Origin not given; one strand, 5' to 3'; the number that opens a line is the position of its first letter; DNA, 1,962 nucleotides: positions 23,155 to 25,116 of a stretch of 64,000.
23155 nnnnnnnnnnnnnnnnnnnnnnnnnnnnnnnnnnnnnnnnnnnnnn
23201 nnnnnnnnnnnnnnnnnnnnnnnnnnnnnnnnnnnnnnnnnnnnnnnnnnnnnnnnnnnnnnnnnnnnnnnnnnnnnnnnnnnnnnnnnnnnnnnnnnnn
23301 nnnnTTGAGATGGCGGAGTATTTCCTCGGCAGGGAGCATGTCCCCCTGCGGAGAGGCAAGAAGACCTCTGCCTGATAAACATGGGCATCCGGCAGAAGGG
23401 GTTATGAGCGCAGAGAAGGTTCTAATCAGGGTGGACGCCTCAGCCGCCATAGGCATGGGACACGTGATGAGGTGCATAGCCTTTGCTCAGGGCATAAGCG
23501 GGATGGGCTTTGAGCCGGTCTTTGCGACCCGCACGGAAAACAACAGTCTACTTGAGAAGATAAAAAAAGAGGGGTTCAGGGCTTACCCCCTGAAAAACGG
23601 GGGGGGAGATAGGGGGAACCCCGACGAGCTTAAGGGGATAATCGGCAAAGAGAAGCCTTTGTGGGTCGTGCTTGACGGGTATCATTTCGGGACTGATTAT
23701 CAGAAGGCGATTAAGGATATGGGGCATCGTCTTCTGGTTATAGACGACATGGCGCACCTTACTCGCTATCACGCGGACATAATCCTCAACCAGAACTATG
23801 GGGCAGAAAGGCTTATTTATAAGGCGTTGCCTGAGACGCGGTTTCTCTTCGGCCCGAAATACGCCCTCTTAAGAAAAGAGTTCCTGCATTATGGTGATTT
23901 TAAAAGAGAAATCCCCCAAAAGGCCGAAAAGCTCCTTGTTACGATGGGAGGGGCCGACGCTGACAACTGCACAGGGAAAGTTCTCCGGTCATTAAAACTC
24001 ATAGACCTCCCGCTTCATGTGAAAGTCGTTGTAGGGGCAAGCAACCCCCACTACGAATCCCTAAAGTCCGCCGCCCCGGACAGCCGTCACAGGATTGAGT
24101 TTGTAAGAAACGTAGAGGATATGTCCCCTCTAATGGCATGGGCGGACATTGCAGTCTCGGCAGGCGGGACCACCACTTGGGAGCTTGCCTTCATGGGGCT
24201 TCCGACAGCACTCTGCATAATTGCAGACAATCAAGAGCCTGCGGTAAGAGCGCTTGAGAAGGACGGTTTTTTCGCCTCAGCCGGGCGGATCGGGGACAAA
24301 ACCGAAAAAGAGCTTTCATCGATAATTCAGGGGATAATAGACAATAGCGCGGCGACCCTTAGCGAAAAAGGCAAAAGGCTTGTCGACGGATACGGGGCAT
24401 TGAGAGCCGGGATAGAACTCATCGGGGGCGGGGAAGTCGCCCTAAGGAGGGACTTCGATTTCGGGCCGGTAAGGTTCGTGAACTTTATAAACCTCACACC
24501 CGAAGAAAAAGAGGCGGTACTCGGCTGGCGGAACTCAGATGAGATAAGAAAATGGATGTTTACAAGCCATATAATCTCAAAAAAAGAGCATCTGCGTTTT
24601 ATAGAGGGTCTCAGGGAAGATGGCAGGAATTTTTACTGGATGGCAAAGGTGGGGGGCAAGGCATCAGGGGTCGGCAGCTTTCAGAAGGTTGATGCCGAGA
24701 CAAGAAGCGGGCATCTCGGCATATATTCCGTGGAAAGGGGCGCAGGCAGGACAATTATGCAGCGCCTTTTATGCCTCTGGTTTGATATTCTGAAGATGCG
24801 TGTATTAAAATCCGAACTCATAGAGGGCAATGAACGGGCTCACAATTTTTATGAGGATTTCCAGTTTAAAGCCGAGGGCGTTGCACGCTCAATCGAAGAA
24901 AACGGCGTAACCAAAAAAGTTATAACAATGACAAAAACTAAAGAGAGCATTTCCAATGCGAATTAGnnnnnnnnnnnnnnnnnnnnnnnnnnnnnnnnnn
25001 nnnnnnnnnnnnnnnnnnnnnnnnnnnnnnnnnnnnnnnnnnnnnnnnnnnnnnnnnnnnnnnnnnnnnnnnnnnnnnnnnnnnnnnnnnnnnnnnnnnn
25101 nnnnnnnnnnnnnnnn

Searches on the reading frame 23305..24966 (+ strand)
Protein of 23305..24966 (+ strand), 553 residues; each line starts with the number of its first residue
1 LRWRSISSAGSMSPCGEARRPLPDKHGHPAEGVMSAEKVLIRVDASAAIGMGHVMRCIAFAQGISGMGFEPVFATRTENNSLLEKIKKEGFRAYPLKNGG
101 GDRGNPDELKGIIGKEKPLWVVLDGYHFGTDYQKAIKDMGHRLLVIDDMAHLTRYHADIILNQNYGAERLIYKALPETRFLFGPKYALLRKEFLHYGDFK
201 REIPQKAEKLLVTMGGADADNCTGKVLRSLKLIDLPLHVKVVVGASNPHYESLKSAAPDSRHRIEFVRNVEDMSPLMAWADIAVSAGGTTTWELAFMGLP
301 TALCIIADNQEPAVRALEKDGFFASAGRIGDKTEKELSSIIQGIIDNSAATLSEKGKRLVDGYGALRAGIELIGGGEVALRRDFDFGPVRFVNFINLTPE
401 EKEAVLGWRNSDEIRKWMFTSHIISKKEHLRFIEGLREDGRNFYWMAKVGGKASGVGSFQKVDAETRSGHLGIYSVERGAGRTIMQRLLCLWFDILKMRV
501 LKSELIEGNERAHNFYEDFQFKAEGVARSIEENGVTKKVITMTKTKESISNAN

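Call 4: search_protein_families(library=pfam, proteins=[window:23305-24966:+])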
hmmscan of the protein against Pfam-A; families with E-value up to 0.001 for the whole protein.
window:23305-24966:+ (553 aa): 2 families
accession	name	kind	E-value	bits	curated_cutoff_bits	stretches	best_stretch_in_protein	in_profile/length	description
PF04101.22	Glyco_tran_28_C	-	2.4e-07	31.4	22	1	210-310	2-107/166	Glycosyltransferase family 28 C-terminal domain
PF13302.13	Acetyltransf_3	-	0.00011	23.3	25.4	1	396-519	6-135/138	Acetyltransferase (GNAT) domain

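Call 5: search_protein_families(library=ncbifam, proteins=[window:23305-24966:+])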
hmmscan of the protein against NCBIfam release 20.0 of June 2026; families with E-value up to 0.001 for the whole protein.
window:23305-24966:+ (553 aa): 3 families
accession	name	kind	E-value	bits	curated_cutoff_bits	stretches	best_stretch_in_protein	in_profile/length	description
TIGR03590.1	PseG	equivalog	1.7e-75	254.3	153.55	1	38-316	2-279/280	UDP-2,4-diacetamido-2,4,6-trideoxy-beta-L-altropyranose hydrolase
TIGR03585.1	PseH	equivalog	4.8e-36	124.2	93.1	1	393-542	2-155/156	UDP-4-amino-4,6-dideoxy-N-acetyl-beta-L-altrosamine N-acetyltransferase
TIGR01133.1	murG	equivalog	5.3e-06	25.7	250.25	1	238-347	213-326/353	undecaprenyldiphospho-muramoylpentapeptide beta-N-acetylglucosaminyltransferase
